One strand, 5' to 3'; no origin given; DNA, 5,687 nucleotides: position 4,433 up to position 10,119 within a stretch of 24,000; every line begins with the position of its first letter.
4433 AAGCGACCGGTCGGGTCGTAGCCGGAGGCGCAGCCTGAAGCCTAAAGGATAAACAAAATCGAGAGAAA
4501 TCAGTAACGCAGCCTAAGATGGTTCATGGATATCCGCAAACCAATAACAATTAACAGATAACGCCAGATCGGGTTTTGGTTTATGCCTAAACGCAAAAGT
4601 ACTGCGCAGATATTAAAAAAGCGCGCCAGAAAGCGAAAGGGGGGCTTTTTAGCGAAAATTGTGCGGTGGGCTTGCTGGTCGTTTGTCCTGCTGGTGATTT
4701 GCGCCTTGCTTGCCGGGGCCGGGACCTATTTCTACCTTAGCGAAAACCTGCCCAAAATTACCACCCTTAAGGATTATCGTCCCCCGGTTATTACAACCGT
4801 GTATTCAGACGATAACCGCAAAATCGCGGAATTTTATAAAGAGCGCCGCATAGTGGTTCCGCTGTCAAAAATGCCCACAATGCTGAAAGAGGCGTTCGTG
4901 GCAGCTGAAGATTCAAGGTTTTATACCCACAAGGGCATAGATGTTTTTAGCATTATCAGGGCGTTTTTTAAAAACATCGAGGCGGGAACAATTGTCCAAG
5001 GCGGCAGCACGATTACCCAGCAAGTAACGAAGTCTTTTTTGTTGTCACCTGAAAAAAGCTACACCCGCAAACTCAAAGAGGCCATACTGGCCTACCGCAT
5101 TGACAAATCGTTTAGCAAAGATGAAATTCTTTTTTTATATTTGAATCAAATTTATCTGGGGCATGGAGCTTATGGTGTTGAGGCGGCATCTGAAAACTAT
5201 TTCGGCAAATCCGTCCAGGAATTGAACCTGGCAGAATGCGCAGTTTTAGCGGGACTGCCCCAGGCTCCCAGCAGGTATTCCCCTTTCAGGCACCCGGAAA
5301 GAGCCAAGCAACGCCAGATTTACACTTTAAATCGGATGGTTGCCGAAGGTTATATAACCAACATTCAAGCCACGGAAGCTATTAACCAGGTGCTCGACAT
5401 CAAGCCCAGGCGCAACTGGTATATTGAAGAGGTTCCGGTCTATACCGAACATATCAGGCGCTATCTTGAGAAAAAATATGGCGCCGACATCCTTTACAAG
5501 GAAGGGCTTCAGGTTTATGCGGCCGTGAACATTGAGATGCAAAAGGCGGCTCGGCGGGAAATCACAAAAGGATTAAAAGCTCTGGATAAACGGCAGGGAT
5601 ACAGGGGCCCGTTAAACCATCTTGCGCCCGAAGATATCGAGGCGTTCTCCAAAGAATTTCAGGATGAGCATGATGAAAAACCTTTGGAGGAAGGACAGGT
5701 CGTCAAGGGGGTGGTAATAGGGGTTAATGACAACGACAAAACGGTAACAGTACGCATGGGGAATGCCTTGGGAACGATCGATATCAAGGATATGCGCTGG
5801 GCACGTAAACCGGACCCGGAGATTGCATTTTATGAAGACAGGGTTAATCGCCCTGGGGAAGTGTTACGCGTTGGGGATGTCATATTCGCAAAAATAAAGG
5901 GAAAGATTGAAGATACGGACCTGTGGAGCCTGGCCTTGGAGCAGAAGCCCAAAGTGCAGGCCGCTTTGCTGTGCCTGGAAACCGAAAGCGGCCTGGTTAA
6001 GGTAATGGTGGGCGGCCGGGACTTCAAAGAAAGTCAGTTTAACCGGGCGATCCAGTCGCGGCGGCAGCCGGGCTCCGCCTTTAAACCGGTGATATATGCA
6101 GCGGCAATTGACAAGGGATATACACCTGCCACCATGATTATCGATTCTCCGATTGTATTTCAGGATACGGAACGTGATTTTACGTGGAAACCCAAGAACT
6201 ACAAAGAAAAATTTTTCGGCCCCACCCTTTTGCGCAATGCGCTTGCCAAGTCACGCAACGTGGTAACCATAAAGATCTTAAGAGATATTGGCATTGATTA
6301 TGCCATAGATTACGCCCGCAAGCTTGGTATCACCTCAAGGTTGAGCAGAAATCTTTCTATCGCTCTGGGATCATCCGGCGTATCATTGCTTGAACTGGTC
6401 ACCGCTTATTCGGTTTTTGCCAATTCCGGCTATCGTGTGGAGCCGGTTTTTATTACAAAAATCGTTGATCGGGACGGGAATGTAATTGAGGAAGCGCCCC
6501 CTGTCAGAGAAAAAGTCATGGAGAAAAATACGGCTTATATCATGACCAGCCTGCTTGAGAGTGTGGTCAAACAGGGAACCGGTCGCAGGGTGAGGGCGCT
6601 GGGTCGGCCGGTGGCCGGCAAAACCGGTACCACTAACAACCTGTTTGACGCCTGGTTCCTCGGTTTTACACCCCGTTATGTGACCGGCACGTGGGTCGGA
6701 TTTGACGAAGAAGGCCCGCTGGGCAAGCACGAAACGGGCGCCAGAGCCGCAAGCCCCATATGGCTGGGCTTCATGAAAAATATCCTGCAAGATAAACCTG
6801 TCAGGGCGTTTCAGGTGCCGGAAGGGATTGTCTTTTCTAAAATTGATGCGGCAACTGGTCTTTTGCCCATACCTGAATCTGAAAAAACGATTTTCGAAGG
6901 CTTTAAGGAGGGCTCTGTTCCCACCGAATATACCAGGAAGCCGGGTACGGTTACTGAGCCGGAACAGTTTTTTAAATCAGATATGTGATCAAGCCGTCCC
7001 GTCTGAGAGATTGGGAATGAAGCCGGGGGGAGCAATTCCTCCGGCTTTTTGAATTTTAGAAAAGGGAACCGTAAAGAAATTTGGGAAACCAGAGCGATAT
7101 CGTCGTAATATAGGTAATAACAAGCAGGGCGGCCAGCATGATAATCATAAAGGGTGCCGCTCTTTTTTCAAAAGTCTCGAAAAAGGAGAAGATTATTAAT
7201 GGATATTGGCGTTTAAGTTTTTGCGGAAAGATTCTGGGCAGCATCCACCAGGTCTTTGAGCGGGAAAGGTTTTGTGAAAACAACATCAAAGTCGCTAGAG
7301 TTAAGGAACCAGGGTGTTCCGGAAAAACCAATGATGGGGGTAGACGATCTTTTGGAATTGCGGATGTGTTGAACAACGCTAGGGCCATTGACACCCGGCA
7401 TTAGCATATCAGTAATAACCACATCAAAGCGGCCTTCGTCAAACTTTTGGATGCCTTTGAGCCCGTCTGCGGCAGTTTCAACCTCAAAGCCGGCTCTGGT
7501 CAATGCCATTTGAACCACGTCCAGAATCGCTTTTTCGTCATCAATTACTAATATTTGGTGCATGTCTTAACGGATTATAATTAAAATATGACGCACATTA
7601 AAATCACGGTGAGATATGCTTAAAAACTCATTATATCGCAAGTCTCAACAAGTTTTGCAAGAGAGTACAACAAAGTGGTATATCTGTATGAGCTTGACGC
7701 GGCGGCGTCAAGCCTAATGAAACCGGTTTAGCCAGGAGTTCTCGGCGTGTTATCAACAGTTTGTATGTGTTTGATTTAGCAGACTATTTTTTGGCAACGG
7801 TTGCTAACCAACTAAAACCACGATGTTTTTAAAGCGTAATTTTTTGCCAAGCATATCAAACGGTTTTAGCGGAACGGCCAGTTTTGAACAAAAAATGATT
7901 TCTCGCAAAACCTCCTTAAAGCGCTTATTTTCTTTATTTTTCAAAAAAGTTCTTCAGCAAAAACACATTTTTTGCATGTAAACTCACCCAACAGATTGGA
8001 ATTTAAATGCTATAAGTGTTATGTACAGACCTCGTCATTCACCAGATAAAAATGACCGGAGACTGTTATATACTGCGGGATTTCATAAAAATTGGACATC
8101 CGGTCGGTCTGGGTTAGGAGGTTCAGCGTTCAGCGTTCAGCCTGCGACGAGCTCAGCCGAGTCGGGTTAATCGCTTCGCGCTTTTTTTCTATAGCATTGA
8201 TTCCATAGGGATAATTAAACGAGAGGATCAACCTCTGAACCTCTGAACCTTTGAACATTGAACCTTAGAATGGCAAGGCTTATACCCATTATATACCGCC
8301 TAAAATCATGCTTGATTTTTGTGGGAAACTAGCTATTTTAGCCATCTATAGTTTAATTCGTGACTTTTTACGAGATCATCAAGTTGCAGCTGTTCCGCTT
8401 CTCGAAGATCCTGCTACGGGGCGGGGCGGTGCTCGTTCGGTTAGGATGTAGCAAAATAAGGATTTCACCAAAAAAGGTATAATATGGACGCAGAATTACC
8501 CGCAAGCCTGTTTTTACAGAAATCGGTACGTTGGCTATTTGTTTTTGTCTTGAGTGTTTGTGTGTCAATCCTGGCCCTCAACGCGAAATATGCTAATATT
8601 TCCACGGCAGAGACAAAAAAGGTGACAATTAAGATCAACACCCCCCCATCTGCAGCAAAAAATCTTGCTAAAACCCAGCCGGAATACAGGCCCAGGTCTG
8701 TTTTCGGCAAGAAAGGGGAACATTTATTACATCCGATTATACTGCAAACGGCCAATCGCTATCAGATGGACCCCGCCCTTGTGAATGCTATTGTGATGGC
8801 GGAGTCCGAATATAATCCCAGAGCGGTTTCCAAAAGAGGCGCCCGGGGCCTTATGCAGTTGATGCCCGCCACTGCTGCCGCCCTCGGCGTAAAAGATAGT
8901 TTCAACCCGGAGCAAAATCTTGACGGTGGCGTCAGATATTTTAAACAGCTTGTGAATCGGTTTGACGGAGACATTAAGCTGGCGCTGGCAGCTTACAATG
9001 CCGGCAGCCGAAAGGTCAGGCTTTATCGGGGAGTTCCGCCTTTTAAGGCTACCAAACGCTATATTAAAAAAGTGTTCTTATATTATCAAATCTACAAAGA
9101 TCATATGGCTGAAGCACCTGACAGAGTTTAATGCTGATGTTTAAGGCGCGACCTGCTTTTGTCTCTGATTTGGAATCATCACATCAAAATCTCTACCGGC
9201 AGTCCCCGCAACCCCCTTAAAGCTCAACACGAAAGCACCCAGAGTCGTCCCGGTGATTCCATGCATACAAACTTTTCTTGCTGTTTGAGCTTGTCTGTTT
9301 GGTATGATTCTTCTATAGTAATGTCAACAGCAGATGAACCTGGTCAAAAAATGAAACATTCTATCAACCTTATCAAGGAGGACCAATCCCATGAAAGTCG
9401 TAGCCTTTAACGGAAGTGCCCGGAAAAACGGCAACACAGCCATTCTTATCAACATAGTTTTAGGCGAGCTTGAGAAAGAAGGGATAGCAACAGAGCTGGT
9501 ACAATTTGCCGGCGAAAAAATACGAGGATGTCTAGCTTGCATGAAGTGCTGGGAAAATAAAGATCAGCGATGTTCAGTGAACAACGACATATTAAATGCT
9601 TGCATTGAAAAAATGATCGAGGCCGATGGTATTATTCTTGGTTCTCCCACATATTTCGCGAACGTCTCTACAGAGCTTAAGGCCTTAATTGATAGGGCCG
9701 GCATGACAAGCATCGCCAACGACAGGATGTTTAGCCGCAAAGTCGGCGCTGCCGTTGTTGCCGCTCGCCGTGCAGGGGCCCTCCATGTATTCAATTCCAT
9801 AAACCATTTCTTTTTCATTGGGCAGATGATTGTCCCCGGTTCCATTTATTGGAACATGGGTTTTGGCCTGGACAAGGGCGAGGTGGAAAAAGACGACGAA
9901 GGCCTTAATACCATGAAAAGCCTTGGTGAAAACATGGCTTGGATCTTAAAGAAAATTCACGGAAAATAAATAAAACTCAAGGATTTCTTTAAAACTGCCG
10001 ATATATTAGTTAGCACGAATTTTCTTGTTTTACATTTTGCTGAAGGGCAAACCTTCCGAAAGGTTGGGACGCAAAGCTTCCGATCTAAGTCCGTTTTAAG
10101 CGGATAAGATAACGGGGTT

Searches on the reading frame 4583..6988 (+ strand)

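Call 5: search_protein_families(library=pfam, proteins=[window:4583-6988:+], max_evalue=0.01)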
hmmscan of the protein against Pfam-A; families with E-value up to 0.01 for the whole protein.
window:4583-6988:+ (801 aa): 4 families
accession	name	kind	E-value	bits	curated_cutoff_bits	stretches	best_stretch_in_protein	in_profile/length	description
PF00912.28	Transgly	-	1.3e-67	227.1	27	1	79-252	3-177/178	Transglycosylase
PF00905.27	Transpeptidase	-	2.4e-34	119.3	22.1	1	465-697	6-266/299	Penicillin binding protein transpeptidase domain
PF17092.11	PCB_OB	-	3.9e-15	57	27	1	340-458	1-111/111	Penicillin-binding protein OB-like domain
PF00575.29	S1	-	2.7e-05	24.9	22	1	369-444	3-65/74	S1 RNA binding domain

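Call 6: search_protein_families(library=ncbifam, proteins=[window:4583-6988:+], max_evalue=0.01)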
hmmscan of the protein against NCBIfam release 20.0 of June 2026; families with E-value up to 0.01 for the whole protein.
window:4583-6988:+ (801 aa): 19 families
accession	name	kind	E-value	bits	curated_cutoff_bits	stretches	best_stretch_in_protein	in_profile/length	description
TIGR02074.1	PBP_1a_fam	subfamily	7e-199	662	508.75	1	88-736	1-534/535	PBP1A family penicillin-binding protein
NF008643.0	PRK11636.1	equivalog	1.3e-167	559.6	1263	2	34-640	8-608/850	peptidoglycan glycosyltransferase/peptidoglycan DD-transpeptidase MrcA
NF051885.1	tranpepglycosPbpC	equivalog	5.4e-161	537.3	900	2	456-747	322-606/632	multimodular transpeptidase-transglycosylase PbpC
TIGR02071.1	PBP_1b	equivalog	4e-126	422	717.75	2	85-339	143-400/729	penicillin-binding protein 1B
NF007061.0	PRK09506.1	equivalog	1e-99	334.5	1120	2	86-338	208-463/825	bifunctional glycosyl transferase/transpeptidase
TIGR02073.1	PBP_1c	equivalog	1.1e-99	335.1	494.2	2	453-785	266-591/728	penicillin-binding protein 1C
NF038272.1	strep_PBP1A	exception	1.8e-97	327.3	1075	2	23-322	4-307/658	penicillin-binding protein PBP1A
NF011423.0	PRK14850.1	equivalog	3.6e-94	316.6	1275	2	87-338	155-409/764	penicillin-binding protein 1b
NF038276.1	strep_PBP2A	exception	1.4e-89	301.2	1100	2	9-269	17-272/716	penicillin-binding protein PBP2A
NF008414.0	PRK11240.1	equivalog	7e-68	229.4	1121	2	96-278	71-252/774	peptidoglycan glycosyltransferase PbpC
NF038274.1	strep_PBP1B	exception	5.3e-64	216.8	1225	2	457-725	376-652/745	penicillin-binding protein PBP1B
NF010008.0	PRK13481.1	equivalog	7.8e-45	153.3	270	1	86-270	77-267/269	glycosyltransferase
TIGR02070.1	mono_pep_trsgly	equivalog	3.6e-41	141.1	182.65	1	91-254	57-220/224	monofunctional biosynthetic peptidoglycan transglycosylase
TIGR03423.1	pbp2_mrdA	equivalog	2.9e-24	85.6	455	2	590-685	427-527/593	penicillin-binding protein 2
TIGR02214.1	spoVD_pbp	equivalog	6.6e-16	57.8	688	1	594-686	401-496/636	stage V sporulation protein D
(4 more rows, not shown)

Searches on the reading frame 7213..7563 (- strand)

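Call 5: search_protein_families(library=pfam, proteins=[window:7213-7563:-], max_evalue=0.01)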
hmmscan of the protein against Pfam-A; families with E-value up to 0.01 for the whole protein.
window:7213-7563:- (116 aa): 2 families
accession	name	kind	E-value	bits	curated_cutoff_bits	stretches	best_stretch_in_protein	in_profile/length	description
PF00072.30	Response_reg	-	3.6e-19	69.4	30.2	1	4-106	1-107/111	Response regulator receiver domain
PF23198.2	PDE8A_N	-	0.0004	20.8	29.6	1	3-77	12-88/147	PDE8A-like, N-terminal domain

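Call 58: search_protein_families(library=ncbifam, proteins=[window:7213-7563:-], max_evalue=0.001)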
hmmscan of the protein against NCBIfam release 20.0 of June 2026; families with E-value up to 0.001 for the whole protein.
window:7213-7563:- (116 aa): 80 families (the best 25 are shown)
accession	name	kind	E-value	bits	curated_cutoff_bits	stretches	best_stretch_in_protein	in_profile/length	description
NF041733.1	resp_reg_CseB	equivalog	9.1e-18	64.5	350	1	3-81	2-78/228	two-component system response regulator CseB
NF046022.1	RespRegCpdRBruc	equivalog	1.1e-15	57.7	180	1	1-111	1-115/120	cell cycle two-component system response regulator CpdR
NF045944.1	ResRegRpaBCyano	equivalog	2.5e-15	56.5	330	1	5-78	1-72/229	response regulator transcription factor RpaB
NF040689.1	MtrAB_MtrA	equivalog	6.8e-15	55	300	1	4-81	1-76/219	MtrAB system response regulator MtrA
NF040534.1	resp_reg_YycF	equivalog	3.7e-14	52.5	340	1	3-80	2-77/231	response regulator YycF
NF053512.1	nitric_RR_NosR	exception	6.1e-13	48.6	400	1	4-70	1-67/422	response regulator c-di-GMP phosphodiesterase, NosR family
NF033120.0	vanR_FM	exception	9.4e-13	48.3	460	1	3-95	5-90/231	vancomycin resistance response regulator transcription factor, VanR-F/VanR-M family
NF008469.0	PRK11361.1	equivalog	1.2e-12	47.3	714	1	2-78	5-80/461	acetoacetate metabolism transcriptional regulator AtoC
NF007969.0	PRK10693.1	equivalog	2.5e-12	46.5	329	1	2-83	8-88/337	two-component system response regulator RssB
NF053854.1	RespRegPhoBBctds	equivalog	2.8e-12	46.5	270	1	4-78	1-75/225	two-component system response regulator PhoB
NF033117.2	vanR_ACDEGLN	exception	7.3e-12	45.4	350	1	4-71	1-68/226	VanR-ABDEGLN family response regulator transcription factor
TIGR01387.1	cztR_silR_copR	subfamily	8.9e-12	45.1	279.2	1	4-78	1-74/218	heavy metal response regulator transcription factor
TIGR01818.1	ntrC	equivalog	8.9e-12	44.5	558.6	1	4-84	1-80/463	nitrogen regulation protein NR(I)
NF045717.1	DVU0259_DivK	exception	9.5e-12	45.1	160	1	2-109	3-112/117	DVU0259 family response regulator domain-containing protein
TIGR02154.1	PhoB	equivalog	1.9e-11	43.7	296.2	1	2-79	3-81/226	phosphate regulon transcriptional regulator PhoB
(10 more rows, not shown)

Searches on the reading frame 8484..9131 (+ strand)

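Call 5: search_protein_families(library=pfam, proteins=[window:8484-9131:+], max_evalue=0.01)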
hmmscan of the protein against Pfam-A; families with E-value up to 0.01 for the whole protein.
window:8484-9131:+ (215 aa): 1 family
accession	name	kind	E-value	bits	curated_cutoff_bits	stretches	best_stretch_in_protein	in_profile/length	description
PF01464.25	SLT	-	2.2e-29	101.8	21.3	1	86-188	3-111/117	Transglycosylase SLT domain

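Call 6: search_protein_families(library=ncbifam, proteins=[window:8484-9131:+], max_evalue=0.01)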
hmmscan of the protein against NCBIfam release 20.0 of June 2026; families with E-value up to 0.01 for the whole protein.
window:8484-9131:+ (215 aa): 8 families
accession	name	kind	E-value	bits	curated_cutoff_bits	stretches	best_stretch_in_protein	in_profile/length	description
NF047373.1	BB0259_flg_lyt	exception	7e-22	78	234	1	86-180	552-652/705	flagellar assembly lytic transglycosylase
NF008112.0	PRK10859.1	equivalog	1.9e-21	76.1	354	1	88-175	295-387/483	membrane-bound lytic murein transglycosylase MltF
NF008631.0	PRK11619.1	equivalog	1.4e-13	50.2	536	1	96-210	493-630/644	murein transglycosylase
NF008670.0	PRK11671.1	equivalog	2.7e-12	46.5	375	1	82-167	192-288/359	membrane-bound lytic murein transglycosylase MltC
NF008050.0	PRK10783.1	equivalog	2.3e-08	32.8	508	1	93-178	115-205/457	murein transglycosylase D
NF012014.0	PRK15470.1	equivalog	2.3e-07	30.7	233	1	83-132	40-89/203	membrane-bound lytic murein transglycosylase EmtA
NF052397.1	AggPromo_Cterm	subfamily_domain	9.4e-07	29.2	40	1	99-155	4-62/80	aggregation-promoting factor C-terminal-like domain-containing protein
NF011856.0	PRK15328.1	equivalog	0.0015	18.1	208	0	87-209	23-147/160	type III secretion system invasion protein IagB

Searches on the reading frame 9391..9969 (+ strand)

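Call 5: search_protein_families(library=pfam, proteins=[window:9391-9969:+], max_evalue=0.01)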
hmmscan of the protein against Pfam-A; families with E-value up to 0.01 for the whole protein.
window:9391-9969:+ (192 aa): 2 families
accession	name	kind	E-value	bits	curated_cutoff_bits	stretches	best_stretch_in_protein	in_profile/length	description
PF03358.20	FMN_red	-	5.4e-33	114.1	24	1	1-159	1-150/152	NADPH-dependent FMN reductase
PF02525.22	Flavodoxin_2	-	3.4e-05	24.1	27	1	1-102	1-102/198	Flavodoxin-like fold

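Call 6: search_protein_families(library=ncbifam, proteins=[window:9391-9969:+], max_evalue=0.01)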
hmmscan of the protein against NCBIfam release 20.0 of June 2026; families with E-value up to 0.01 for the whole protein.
window:9391-9969:+ (192 aa): 5 families
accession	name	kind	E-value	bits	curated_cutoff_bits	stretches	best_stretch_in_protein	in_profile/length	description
NF002999.0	PRK03767.1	equivalog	9.2e-07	28.9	141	1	66-149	58-141/200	NAD(P)H:quinone oxidoreductase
TIGR03566.1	FMN_reduc_MsuE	equivalog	1.1e-06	28.5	212.5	1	2-113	1-104/174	FMN reductase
TIGR03567.1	FMN_reduc_SsuE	equivalog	5.4e-06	26.4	164.05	1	3-102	2-90/171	NADPH-dependent FMN reductase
TIGR01755.1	flav_wrbA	equivalog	2.3e-05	24.5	132.5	1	65-149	56-141/197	NAD(P)H:quinone oxidoreductase type IV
NF007859.0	PRK10569.1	equivalog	5.4e-05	23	225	1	1-101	1-90/191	NADPH-dependent FMN reductase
